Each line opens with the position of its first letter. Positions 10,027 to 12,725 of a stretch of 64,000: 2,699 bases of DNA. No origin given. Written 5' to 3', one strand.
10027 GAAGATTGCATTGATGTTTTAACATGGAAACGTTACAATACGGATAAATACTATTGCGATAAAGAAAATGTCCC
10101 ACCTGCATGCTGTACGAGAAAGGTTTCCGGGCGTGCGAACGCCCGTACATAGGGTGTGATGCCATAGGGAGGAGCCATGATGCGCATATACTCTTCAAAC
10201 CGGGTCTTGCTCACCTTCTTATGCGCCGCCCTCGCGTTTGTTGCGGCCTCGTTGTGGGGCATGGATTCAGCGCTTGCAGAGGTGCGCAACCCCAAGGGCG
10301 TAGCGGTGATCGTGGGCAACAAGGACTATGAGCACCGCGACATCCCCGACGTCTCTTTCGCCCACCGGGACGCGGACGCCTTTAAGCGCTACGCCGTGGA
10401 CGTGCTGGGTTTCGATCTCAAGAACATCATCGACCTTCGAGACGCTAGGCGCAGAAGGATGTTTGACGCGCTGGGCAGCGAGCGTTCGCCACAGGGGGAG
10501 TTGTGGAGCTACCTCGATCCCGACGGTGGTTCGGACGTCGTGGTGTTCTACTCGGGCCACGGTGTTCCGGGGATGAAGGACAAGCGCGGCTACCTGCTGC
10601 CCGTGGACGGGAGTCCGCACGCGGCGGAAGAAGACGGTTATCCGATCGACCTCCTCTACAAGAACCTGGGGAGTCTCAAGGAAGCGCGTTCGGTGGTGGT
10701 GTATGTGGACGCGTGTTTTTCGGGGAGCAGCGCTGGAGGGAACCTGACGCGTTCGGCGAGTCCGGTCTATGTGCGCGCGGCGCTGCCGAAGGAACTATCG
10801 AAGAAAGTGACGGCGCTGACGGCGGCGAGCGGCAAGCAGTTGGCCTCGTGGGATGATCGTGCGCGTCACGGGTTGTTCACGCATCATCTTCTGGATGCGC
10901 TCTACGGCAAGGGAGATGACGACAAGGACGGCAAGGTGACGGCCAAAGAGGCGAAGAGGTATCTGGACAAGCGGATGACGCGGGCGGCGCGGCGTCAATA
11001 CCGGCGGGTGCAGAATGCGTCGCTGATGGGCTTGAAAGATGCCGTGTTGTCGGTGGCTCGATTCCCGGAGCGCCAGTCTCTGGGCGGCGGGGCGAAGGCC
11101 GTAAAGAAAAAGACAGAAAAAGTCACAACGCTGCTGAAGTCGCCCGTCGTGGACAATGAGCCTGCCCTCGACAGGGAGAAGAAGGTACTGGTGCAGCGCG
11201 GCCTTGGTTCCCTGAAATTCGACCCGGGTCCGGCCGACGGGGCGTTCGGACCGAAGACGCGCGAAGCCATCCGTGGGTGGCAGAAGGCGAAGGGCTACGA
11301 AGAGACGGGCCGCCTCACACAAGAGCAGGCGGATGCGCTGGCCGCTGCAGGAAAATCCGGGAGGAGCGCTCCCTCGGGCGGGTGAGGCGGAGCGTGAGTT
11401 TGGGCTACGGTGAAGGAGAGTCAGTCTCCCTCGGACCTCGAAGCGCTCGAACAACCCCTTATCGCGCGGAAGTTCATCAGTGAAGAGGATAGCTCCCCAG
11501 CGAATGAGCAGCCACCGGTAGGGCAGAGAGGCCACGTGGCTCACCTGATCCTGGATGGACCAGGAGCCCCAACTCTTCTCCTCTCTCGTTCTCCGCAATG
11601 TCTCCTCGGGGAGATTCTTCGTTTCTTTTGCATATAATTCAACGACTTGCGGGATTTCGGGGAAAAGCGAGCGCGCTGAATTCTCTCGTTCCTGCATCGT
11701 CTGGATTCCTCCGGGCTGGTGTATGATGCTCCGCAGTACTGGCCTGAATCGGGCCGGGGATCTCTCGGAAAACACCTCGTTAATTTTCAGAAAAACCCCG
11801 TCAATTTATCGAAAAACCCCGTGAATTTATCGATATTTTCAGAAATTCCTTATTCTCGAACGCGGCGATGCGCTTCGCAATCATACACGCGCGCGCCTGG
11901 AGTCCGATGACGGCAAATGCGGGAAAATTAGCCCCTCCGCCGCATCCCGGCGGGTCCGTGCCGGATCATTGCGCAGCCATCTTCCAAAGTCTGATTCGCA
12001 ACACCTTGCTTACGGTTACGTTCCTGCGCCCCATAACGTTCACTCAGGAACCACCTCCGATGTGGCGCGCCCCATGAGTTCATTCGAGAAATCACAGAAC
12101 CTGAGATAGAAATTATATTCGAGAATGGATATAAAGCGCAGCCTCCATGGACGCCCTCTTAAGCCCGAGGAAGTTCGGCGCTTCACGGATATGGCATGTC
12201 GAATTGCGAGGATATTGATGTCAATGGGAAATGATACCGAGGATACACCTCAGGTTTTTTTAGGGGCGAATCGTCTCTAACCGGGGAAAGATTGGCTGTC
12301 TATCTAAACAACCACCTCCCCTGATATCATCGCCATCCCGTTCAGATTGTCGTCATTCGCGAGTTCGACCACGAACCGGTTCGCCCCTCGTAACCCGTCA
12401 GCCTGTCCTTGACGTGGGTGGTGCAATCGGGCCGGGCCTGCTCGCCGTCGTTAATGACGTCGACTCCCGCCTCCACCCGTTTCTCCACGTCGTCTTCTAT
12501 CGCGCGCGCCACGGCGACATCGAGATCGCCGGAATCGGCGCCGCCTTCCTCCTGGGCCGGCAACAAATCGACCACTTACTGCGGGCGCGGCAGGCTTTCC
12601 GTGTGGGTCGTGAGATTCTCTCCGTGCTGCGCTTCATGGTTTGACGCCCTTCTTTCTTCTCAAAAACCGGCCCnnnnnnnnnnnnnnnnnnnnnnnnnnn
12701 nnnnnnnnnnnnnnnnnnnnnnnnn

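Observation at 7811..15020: Segmental duplication with an internal 1.6 kb deletion creating a prpD-prpB chimera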

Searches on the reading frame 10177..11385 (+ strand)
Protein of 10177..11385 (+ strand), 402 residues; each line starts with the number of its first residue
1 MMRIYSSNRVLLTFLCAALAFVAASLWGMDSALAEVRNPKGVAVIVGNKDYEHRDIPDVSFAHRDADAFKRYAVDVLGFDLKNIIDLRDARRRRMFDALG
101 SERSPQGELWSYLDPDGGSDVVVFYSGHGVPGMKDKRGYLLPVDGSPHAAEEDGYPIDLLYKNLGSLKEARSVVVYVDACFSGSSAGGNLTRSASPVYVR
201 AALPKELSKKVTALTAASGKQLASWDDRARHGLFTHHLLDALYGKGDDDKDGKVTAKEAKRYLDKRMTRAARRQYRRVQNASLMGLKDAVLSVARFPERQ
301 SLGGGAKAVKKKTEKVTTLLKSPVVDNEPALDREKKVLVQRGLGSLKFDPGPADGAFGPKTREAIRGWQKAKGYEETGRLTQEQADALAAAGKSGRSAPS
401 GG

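Call 4: search_protein_families(library=pfam, proteins=[window:10177-11385:+], max_evalue=0.01)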
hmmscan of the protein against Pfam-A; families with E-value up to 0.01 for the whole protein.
window:10177-11385:+ (402 aa): 4 families
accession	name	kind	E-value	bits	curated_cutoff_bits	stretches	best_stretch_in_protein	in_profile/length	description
PF00656.27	Peptidase_C14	-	2.6e-13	50.6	21.4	1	40-260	1-208/233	Caspase domain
PF01471.23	PG_binding_1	-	1.6e-11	44.6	23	1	338-388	7-57/57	Putative peptidoglycan binding domain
PF01650.23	Peptidase_C13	-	0.0015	18.6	22.8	1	120-208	110-187/258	Peptidase C13 family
PF09374.15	PG_binding_3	-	0.0029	18.2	24.6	0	338-374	5-39/76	Predicted Peptidoglycan domain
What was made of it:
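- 10177..11385 (+): Gene for a Peptidase_C14 (caspase) + PG_binding_1 protein, 402 aa. Pfam (call 4).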

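Call 18: find_homologous_proteins(query=window:10177-11385:+, max_evalue=1e-20)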
Query window:10177-11385:+ (402 aa): 1124 proteins with E <= 1e-20 among 8000 candidates; the best 120 are listed.
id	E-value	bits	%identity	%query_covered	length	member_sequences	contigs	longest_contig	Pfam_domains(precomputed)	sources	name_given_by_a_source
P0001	9.0e-264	892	100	100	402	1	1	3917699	PF00656.28,PF01471.24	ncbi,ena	-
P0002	5.1e-263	890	100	100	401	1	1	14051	PF00656.28,PF01471.24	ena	-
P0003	5.4e-263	890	100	100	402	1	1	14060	PF00656.28,PF01471.24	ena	-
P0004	9.8e-253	856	97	100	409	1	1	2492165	PF00656.28,PF01471.24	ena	-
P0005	4.8e-248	841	96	98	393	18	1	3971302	PF00656.28,PF01471.24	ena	-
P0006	3.4e-235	798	92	98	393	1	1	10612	PF00656.28,PF01471.24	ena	-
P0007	3.0e-216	736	64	73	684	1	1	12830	PF00656.28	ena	-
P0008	8.4e-202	688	80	98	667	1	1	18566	PF00656.28,PF03781.23,PF01471.24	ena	-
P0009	1.2e-201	688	80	98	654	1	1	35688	PF00656.28,PF03781.23,PF01471.24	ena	-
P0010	7.0e-199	679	83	90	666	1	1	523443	PF00656.28,PF03781.23,PF01471.24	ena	-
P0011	1.0e-191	655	79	98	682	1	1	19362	PF00656.28,PF03781.23,PF01471.24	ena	-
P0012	9.8e-174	596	85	76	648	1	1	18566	PF00656.28,PF03781.23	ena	-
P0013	1.4e-171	589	84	78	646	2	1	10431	PF00656.28,PF03781.23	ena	-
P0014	4.4e-170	584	87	70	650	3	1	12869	PF00656.28,PF03781.23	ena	-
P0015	5.7e-170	584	84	76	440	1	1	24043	PF00656.28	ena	-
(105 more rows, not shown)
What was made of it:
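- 10177..11385 (+): Near-identical homologs in other assemblies (call 18).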

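Call 20: find_encoding_contigs(protein=P0001, flank=10000, max_places=4)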
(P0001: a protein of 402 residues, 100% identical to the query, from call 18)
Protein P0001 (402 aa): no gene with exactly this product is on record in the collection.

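Call 21: find_encoding_contigs(protein=P0002, flank=10000, max_places=4)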
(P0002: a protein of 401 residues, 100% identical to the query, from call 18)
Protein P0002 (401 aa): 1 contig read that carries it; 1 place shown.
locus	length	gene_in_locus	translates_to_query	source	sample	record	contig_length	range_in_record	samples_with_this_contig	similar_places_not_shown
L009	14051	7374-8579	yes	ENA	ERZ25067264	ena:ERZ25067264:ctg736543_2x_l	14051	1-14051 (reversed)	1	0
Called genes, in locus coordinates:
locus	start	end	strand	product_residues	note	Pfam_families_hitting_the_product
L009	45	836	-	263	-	-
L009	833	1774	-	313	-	PF02086:MethyltransfD12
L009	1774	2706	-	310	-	PF12760:Zn_ribbon_IS1595, PF12762:DDE_Tnp_IS1595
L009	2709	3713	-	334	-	PF00586:AIRS, PF02769:AIRS_C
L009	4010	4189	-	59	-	-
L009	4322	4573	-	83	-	-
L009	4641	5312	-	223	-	-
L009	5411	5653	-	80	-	-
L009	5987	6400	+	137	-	-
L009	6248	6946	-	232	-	PF03972:MmgE_PrpD_N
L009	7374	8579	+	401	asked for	PF00656:Peptidase_C14, PF01471:PG_binding_1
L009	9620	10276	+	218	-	-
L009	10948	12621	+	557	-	PF00082:Peptidase_S8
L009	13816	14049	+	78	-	?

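Call 22: find_encoding_contigs(protein=P0003, flank=10000, max_places=4)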
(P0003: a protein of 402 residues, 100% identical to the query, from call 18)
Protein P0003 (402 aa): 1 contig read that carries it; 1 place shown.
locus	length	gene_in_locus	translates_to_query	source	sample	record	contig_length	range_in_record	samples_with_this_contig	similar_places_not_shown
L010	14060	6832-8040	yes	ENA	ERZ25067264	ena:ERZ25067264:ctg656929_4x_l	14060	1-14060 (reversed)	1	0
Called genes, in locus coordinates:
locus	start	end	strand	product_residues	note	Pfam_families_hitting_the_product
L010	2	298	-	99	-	?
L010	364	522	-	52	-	-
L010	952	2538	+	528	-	PF02384:N6_Mtase, PF05175:MTS (weak), PF08242:Methyltransf_12 (weak), PF13649:Methyltransf_25 (weak), PF13847:Methyltransf_31 (weak), PF07669:Eco57I, PF12950:TaqI_C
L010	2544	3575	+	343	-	PF02086:MethyltransfD12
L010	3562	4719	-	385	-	-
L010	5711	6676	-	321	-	PF03972:MmgE_PrpD_N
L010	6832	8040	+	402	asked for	PF00656:Peptidase_C14, PF01471:PG_binding_1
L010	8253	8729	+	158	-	-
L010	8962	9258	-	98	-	-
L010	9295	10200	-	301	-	PF13714:PEP_mutase, PF00463:ICL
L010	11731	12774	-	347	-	PF13531:SBP_bac_11, PF01547:SBP_bac_1, PF13343:SBP_bac_6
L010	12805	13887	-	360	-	PF00005:ABC_tran, PF08402:TOBE_2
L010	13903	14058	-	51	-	?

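Call 24: find_encoding_contigs(protein=P0004, flank=10000, max_places=4)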
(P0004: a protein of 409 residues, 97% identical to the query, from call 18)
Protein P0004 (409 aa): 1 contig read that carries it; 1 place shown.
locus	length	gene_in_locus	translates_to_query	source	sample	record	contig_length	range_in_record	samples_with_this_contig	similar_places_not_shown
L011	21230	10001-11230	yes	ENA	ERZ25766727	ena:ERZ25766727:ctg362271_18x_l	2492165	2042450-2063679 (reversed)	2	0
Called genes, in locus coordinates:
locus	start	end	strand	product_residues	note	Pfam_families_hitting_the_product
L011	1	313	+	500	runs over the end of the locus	PF00361:Proton_antipo_M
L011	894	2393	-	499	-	-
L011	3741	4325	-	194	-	PF13344:Hydrolase_6 (faint), PF00702:Hydrolase, PF13419:HAD_2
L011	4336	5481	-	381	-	PF00586:AIRS, PF02769:AIRS_C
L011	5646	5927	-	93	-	-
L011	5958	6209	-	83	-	-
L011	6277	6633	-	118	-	-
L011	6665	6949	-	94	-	-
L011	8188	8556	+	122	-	PF00656:Peptidase_C14 (weak)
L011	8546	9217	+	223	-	PF01471:PG_binding_1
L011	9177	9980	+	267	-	PF03781:FGE-sulfatase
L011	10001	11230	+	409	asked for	PF00656:Peptidase_C14, PF01471:PG_binding_1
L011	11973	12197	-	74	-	PF01717:Meth_synt_2 (weak)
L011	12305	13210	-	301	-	PF13714:PEP_mutase, PF00463:ICL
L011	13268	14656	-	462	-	PF03972:MmgE_PrpD_N, PF19305:MmgE_PrpD_C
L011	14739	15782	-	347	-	PF13531:SBP_bac_11, PF01547:SBP_bac_1, PF13343:SBP_bac_6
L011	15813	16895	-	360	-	PF00005:ABC_tran, PF08402:TOBE_2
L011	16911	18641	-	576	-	PF00528:BPD_transp_1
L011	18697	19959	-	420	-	PF00682:HMGL-like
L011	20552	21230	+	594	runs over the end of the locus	PF02538:Hydantoinase_B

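Call 25: find_encoding_contigs(protein=P0005, flank=10000, max_places=6)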
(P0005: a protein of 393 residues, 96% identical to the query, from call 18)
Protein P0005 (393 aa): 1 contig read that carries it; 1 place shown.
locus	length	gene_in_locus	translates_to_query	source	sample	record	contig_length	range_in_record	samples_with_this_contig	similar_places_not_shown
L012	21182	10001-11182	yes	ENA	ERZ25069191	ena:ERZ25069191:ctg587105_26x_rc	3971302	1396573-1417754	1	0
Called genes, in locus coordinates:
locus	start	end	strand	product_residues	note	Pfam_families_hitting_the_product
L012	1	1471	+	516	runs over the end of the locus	PF00361:Proton_antipo_M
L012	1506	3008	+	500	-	PF00361:Proton_antipo_M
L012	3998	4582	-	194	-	PF13344:Hydrolase_6 (faint), PF00702:Hydrolase, PF13419:HAD_2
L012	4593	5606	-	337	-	PF00586:AIRS, PF02769:AIRS_C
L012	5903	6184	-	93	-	-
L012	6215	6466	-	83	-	-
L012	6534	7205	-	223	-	-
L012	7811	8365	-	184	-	PF13714:PEP_mutase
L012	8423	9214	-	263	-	PF03972:MmgE_PrpD_N (weak), PF19305:MmgE_PrpD_C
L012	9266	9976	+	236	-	PF03781:FGE-sulfatase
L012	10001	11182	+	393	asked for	PF00656:Peptidase_C14, PF01471:PG_binding_1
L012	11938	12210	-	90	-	-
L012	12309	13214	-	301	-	PF13714:PEP_mutase, PF00463:ICL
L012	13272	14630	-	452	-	PF03972:MmgE_PrpD_N, PF19305:MmgE_PrpD_C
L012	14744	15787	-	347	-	PF13531:SBP_bac_11, PF01547:SBP_bac_1, PF13416:SBP_bac_8, PF13343:SBP_bac_6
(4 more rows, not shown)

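Call 26: find_encoding_contigs(protein=P0006, flank=10000, max_places=4)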
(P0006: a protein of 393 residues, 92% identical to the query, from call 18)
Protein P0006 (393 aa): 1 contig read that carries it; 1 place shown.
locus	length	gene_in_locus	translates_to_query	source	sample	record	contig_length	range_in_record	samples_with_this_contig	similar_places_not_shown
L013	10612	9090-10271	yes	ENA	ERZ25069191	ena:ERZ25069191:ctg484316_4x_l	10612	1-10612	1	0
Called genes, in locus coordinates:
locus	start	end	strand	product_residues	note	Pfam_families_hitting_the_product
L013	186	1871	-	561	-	-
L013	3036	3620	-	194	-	PF13344:Hydrolase_6 (faint), PF00702:Hydrolase, PF13419:HAD_2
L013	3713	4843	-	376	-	PF00586:AIRS, PF02769:AIRS_C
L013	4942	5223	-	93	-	-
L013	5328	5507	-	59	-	-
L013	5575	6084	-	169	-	-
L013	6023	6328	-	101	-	-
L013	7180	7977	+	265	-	PF00656:Peptidase_C14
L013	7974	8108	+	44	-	-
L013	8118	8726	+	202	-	PF03781:FGE-sulfatase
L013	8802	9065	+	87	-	PF03781:FGE-sulfatase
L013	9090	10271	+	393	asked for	PF00656:Peptidase_C14, PF01471:PG_binding_1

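Call 34: search_protein_families(library=ncbifam, proteins=[window:10177-11385:+], max_evalue=0.01)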
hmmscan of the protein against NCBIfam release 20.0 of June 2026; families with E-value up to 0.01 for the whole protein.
window:10177-11385:+ (402 aa): 5 families
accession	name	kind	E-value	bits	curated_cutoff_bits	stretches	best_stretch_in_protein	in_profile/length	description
NF047832.1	caspase_w_EACC1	subfamily_domain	1.5e-20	73.6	140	1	43-269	3-210/211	caspase, EACC1-associated type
TIGR03979.1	His_Ser_Rich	equivalog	2.7e-05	24.2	121.65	1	337-388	135-186/190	His-Xaa-Ser repeat protein HxsA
NF004786.0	PRK06132.1-3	equivalog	0.00016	20.6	329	1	333-399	220-287/418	hypothetical protein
NF052377.1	lmo1851_S41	exception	0.0002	20.2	725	1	339-388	396-445/468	lmo1851 family serine protease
TIGR02869.1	spore_SleB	equivalog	0.002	18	236.5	1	337-394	17-74/201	spore cortex-lytic enzyme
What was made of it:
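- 10177..11385 (+): NCBIfam caspase_w_EACC1, 73.6 bits, below its 140-bit cut-off (call 34).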

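Call 64: search_protein_families(library=padloc, proteins=[window:10177-11385:+, L015:7864-9219:+, L015:9173-9976:+, L009:9620-10276:+, L009:10948-12621:+, L010:952-2538:+, L010:2544-3575:+, L010:3562-4719:-], max_evalue=0.001)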
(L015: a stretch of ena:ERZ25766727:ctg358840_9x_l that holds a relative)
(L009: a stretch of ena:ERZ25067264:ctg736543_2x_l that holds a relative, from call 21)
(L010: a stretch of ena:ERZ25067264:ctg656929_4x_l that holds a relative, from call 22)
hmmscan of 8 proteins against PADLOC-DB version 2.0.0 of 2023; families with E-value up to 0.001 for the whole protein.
window:10177-11385:+ (402 aa): 1 family
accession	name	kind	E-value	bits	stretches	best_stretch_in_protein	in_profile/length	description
PDLC02987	caspase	-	3e-05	21.4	1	116-333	68-238/453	-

L015:7864-9219:+ (451 aa): 0 families

L015:9173-9976:+ (267 aa): 0 families

L009:9620-10276:+ (218 aa): 0 families

L009:10948-12621:+ (557 aa): 1 family
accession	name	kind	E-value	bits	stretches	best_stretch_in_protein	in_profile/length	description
PDLC03014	subtilase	-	3.1e-07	28.2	1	1-301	179-377/391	-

L010:952-2538:+ (528 aa): 37 families (the best 25 are shown)
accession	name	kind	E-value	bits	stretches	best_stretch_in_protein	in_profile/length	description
PDLC04134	mad2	-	4e-23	80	1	8-223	294-469/492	mads_2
PDLC03348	MTase_II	-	7.7e-16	55.7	1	76-205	345-476/727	Type II methyltransferase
PDLC03267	MTase_II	-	1e-15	55.7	1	6-209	35-244/539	Type II methyltransferase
PDLC03356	MTase_II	-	2.4e-14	51.1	1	7-200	135-323/545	Type II methyltransferase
PDLC03226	MTase_II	-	4e-14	50.1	1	8-192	46-245/579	Type II methyltransferase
PDLC03021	MTase_I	-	5.7e-13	46.5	1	75-202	270-396/491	Type I methyltransferase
PDLC03293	MTase_II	-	7.4e-13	46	1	9-183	41-210/427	Type II methyltransferase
PDLC03335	MTase_II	-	5.7e-11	39.8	1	6-181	103-304/607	Type II methyltransferase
PDLC03248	MTase_II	-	2.3e-10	37.9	1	7-209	32-221/521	Type II methyltransferase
PDLC03285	MTase_II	-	6e-09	33.5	1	7-191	37-226/413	Type II methyltransferase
PDLC03026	MTase_I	-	1.1e-08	32.6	1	75-189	251-363/487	Type I methyltransferase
PDLC03338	MTase_II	-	1.3e-08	32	1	30-213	194-383/604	Type II methyltransferase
PDLC03600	REase_MTase_IIG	-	1.7e-08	30.9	1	53-214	472-636/1205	Type IIG restriction enzyme-methyltransferase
PDLC03596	REase_MTase_IIG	-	2.2e-08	30.6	1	78-202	712-838/1148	Type IIG restriction enzyme-methyltransferase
PDLC02527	PglX|PglXI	-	4.3e-08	29.4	1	76-201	555-677/1332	PglX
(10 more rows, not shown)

L010:2544-3575:+ (343 aa): 11 families
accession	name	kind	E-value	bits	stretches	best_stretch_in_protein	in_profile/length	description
PDLC03287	MTase_II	-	1.1e-65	220.7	1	4-342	2-338/646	Type II methyltransferase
PDLC03257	MTase_II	-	2.1e-57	192.9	1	4-341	14-340/343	Type II methyltransferase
PDLC03298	MTase_II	-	2e-49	166.6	1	4-323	3-306/362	Type II methyltransferase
PDLC03720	oMTase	-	3.4e-28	97.3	1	4-340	5-322/326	orphan methyltransferase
PDLC03373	MTase_II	-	3.1e-27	93.9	1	3-292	9-279/339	Type II methyltransferase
PDLC03345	MTase_II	-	9.8e-27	91.5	1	4-314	24-365/581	Type II methyltransferase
PDLC03342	MTase_II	-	3.5e-18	63.8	1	3-256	25-276/383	Type II methyltransferase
PDLC03292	MTase_II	-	5.8e-18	62.5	1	4-293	82-350/722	Type II methyltransferase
PDLC03372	MTase_II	-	1.9e-11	42.3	1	118-292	34-199/259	Type II methyltransferase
PDLC03261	MTase_II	-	2e-08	31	1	215-338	507-640/643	Type II methyltransferase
PDLC03385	MTase_II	-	2.1e-06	25.3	0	4-60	10-63/336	Type II methyltransferase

L010:3562-4719:- (385 aa): 1 family
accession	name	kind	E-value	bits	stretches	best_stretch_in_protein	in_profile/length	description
PDLC03656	mREase_IV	-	9.5e-13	46.5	1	267-341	185-260/277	Type IV methyl-directed restriction enzyme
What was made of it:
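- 10177..11385 (+): Weak PADLOC caspase hit (call 64).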

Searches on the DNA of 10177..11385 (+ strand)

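Call 74: search_rna_families(sources=[L011, L009, L014], threshold=gathering)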
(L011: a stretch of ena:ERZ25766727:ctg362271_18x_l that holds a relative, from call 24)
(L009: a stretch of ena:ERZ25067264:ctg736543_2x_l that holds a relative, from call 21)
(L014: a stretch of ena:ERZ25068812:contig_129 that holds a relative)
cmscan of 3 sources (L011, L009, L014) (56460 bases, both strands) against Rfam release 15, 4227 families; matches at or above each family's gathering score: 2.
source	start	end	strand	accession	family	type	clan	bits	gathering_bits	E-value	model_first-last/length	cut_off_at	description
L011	5543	5615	+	RF00005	tRNA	Gene; tRNA;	CL00001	71.8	29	8.7e-14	1-71/71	no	tRNA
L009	3907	3979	+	RF00005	tRNA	Gene; tRNA;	CL00001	71.8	29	8.7e-14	1-71/71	no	tRNA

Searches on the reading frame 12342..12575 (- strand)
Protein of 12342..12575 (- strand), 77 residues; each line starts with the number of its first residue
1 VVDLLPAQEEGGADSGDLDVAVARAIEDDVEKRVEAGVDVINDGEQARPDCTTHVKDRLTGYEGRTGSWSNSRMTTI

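Call 43: search_protein_families(library=pfam, proteins=[window:12342-12575:-], max_evalue=10)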
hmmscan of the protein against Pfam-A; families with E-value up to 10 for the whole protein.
window:12342-12575:- (77 aa): 1 family
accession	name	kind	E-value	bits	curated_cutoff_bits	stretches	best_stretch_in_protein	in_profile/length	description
PF01717.24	Meth_synt_2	-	0.00057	19.7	21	1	18-75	32-89/324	Cobalamin-independent synthase, Catalytic domain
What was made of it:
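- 12342..12575 (-): MetE-like remnant ORF of 77 aa. Its copy-1 counterpart (about 8719-8951) carries a 1-nt indel. Meth_synt_2 at E = 5.7e-4, 19.7 bits against a gathering score of 21 (call 43).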
